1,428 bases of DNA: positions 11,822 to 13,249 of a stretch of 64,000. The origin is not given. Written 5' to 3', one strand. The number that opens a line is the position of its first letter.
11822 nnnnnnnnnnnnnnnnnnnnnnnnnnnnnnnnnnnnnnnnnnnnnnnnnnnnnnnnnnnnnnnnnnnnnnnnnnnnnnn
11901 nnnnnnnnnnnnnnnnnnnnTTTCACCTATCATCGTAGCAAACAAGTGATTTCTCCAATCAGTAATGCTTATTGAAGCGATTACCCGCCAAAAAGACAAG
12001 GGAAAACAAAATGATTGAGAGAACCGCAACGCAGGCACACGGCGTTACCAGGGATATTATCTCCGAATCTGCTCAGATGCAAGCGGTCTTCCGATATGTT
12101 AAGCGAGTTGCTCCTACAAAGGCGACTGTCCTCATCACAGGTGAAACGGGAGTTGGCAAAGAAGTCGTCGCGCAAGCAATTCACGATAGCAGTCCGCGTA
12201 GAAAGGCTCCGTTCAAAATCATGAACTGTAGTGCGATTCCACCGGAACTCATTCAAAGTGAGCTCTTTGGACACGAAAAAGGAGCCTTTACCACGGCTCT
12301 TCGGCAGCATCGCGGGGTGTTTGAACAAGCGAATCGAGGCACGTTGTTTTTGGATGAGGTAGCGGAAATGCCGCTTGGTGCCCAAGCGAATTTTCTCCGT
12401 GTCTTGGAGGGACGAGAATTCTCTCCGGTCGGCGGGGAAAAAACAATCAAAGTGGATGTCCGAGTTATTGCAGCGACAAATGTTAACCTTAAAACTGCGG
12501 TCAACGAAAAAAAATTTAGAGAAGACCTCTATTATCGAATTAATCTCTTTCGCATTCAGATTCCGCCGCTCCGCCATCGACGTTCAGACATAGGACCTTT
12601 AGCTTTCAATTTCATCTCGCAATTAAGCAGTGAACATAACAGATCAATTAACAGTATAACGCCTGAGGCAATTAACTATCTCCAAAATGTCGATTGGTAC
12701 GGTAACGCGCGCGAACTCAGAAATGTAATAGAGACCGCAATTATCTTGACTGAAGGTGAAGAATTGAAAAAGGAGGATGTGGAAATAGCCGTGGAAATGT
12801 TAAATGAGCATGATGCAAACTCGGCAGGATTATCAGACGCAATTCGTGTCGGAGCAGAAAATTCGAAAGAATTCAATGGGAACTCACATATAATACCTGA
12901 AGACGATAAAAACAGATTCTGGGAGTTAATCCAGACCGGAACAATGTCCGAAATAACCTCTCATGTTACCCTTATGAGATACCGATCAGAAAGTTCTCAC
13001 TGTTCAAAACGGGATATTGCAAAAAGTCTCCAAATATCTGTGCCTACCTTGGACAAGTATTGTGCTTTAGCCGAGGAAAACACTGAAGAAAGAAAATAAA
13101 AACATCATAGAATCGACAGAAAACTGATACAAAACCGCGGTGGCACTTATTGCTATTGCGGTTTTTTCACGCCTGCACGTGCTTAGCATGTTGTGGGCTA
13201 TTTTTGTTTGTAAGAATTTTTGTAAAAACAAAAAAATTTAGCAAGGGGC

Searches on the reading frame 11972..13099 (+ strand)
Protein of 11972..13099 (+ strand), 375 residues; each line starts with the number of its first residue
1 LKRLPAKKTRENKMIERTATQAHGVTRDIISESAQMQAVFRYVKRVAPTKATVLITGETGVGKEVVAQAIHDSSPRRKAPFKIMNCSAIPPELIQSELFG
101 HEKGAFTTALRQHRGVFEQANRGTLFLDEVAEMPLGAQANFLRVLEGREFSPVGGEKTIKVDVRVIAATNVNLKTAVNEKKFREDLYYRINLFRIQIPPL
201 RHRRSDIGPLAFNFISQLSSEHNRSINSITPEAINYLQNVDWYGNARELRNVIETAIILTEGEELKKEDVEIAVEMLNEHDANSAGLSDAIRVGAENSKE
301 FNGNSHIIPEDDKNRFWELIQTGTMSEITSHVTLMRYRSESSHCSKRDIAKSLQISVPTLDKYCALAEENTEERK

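Call 84: search_protein_families(library=pfam, proteins=[window:11972-13099:+], max_evalue=0.0001)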
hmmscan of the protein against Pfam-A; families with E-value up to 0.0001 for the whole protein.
window:11972-13099:+ (375 aa): 5 families
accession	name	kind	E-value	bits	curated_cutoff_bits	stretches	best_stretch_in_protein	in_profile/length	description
PF00158.32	Sigma54_activat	-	3.1e-70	235.7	20.2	1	29-196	1-168/168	Sigma-54 interaction domain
PF14532.12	Sigma54_activ_2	-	6.3e-22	78.7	25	1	31-200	2-138/138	Sigma-54 interaction domain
PF25601.1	AAA_lid_14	-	1.7e-20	73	27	1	201-278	1-78/87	AAA+ ATPase lid domain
PF07728.20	AAA_5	-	4.4e-07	30.4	22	1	53-173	2-125/139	AAA domain (dynein-related subfamily)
PF07724.20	AAA_2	-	3.4e-06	27.6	27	1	50-182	3-136/166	AAA domain (Cdc48 subfamily)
